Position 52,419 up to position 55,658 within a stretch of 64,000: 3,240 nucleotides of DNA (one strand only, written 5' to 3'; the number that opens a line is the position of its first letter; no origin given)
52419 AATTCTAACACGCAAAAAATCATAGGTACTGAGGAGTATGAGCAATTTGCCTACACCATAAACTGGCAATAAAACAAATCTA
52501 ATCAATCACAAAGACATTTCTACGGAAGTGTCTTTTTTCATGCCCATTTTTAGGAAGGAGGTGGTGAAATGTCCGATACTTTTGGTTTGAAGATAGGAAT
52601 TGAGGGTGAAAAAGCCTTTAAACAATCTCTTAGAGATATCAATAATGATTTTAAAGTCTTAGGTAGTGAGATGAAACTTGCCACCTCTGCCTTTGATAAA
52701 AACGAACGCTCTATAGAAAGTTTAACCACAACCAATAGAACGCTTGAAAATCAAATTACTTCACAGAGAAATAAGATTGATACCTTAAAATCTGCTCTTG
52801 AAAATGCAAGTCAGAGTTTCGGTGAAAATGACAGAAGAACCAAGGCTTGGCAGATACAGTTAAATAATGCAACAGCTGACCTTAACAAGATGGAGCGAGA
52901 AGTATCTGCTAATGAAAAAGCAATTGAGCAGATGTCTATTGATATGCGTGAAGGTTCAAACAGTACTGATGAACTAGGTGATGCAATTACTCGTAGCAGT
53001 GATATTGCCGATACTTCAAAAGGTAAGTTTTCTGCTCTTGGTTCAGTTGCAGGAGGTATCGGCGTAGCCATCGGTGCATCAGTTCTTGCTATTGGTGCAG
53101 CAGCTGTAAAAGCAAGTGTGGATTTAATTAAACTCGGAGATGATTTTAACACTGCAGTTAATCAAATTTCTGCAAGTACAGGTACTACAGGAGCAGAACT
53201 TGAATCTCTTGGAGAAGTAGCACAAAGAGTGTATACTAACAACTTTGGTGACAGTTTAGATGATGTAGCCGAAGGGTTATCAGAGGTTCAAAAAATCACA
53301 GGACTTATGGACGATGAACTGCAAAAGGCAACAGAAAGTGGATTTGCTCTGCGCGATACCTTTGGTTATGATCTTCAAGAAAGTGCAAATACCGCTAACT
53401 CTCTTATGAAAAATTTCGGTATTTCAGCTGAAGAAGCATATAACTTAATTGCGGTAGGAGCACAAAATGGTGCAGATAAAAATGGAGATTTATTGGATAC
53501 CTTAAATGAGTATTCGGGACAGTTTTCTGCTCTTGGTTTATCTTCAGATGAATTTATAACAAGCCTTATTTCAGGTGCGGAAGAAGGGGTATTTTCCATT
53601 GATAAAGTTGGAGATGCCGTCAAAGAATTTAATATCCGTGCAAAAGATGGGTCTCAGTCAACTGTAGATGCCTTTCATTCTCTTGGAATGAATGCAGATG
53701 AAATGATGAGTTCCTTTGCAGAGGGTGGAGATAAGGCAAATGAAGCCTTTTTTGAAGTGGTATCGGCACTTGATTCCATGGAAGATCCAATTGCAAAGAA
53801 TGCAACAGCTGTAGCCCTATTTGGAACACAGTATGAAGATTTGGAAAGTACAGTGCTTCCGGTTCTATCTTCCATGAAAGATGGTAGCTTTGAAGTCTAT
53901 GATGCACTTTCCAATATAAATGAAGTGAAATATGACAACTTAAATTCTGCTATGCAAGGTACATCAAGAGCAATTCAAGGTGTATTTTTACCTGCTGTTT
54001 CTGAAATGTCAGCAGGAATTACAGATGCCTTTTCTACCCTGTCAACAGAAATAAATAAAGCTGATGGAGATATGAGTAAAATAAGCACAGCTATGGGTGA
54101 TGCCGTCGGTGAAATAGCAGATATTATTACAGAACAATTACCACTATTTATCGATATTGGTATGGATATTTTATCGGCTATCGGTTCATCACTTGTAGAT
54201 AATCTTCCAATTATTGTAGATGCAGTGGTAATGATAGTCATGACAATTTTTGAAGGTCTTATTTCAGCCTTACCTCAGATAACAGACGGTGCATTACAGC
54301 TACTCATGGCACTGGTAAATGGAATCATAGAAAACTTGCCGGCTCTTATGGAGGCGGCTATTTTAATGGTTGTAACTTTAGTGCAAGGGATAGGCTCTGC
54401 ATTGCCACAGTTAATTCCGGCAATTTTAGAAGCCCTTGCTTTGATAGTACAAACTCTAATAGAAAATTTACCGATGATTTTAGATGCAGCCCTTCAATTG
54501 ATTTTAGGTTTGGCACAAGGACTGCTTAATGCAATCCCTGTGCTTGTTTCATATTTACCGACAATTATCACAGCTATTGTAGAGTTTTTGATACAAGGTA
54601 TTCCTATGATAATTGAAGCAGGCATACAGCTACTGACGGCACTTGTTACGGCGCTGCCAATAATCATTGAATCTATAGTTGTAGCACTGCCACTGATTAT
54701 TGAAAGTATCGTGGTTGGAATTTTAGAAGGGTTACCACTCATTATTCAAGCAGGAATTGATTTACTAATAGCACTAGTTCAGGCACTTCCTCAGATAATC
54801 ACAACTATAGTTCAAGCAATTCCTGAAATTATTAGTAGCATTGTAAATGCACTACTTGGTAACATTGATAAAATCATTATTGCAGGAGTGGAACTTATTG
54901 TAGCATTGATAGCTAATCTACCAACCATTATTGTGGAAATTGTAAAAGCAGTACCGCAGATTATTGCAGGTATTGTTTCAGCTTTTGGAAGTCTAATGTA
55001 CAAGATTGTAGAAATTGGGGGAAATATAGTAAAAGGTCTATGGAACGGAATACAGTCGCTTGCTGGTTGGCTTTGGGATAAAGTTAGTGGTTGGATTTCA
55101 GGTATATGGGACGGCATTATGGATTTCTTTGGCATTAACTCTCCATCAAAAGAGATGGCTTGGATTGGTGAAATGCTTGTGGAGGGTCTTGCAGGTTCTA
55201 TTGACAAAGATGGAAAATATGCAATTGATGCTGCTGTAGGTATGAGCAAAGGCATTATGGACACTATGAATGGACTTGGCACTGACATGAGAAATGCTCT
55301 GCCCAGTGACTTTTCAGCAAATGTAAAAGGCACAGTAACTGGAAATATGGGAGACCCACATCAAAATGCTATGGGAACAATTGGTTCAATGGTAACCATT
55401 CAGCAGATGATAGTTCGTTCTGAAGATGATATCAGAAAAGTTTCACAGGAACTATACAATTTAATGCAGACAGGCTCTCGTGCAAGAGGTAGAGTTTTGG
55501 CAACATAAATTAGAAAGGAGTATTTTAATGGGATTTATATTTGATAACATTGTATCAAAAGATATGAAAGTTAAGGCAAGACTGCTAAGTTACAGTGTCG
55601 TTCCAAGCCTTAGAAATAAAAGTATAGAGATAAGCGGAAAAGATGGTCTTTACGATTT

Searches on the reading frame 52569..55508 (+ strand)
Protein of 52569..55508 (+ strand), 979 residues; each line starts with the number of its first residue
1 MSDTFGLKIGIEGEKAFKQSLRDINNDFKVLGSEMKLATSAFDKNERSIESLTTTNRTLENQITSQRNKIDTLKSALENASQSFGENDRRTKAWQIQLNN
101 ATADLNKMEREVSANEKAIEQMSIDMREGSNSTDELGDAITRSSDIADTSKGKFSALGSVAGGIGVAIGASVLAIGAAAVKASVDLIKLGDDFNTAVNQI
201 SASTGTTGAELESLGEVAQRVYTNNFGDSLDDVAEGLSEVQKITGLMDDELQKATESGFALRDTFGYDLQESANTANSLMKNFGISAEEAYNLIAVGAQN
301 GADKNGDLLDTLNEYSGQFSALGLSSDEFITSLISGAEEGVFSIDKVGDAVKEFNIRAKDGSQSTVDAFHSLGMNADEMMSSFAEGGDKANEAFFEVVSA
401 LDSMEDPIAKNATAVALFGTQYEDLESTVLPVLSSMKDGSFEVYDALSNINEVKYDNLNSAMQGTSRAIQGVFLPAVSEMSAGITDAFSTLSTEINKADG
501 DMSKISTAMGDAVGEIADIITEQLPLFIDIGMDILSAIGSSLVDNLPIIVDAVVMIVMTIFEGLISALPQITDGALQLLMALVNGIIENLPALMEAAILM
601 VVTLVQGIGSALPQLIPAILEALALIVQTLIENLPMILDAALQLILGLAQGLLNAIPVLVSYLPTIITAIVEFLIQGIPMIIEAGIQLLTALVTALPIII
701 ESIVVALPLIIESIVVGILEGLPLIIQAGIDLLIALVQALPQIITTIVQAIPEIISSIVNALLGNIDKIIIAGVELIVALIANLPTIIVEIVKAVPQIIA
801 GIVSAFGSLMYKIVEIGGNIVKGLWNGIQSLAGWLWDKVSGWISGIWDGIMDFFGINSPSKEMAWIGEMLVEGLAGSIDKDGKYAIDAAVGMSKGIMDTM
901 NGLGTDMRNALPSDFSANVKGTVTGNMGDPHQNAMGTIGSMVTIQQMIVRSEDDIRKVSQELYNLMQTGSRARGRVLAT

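Call 71: search_protein_families(library=phrogs, proteins=[window:52569-55508:+], max_evalue=0.00001)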
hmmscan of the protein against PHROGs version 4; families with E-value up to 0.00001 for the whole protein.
window:52569-55508:+ (979 aa): 29 families (the best 25 are shown)
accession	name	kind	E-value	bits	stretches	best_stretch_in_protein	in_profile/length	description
phrog_1272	-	tail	1.8e-114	384.9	3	16-498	88-572/1606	tail length tape measure protein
phrog_58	-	tail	1.5e-81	276.4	1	1-975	170-1062/1544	tail length tape measure protein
phrog_5493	-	tail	4.3e-62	211.7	3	342-696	539-855/1102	tail length tape measure protein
phrog_5218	-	unknown function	5.8e-61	208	1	4-540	7-585/1599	-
phrog_10613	-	tail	7.9e-44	151.3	1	1-192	6-214/237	tail length tape measure protein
phrog_991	-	tail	4.1e-37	128.4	2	16-619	82-735/1966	tail length tape measure protein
phrog_4372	-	tail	2e-36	126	3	647-902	1125-1366/1681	tail length tape measure protein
phrog_1204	-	tail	2.4e-36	126.1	3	607-846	786-984/1483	tail protein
phrog_1533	-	tail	3.9e-35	121.8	2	93-521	166-603/1688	tail length tape measure protein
phrog_24198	-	unknown function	1.2e-32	114.7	3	545-672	3-130/350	-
phrog_28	-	tail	3.6e-31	109.6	1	31-924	96-729/1228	tail length tape measure protein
phrog_9228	-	tail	1.6e-28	100.5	1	40-851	56-677/1425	tail length tape measure protein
phrog_167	-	tail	5e-28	98.4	2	95-668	203-707/1555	tail length tape measure protein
phrog_971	-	lysis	2.4e-26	93.7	1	110-880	39-811/1338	endolysin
phrog_2337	-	tail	1e-23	84.5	1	299-476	353-532/1326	tail length tape measure protein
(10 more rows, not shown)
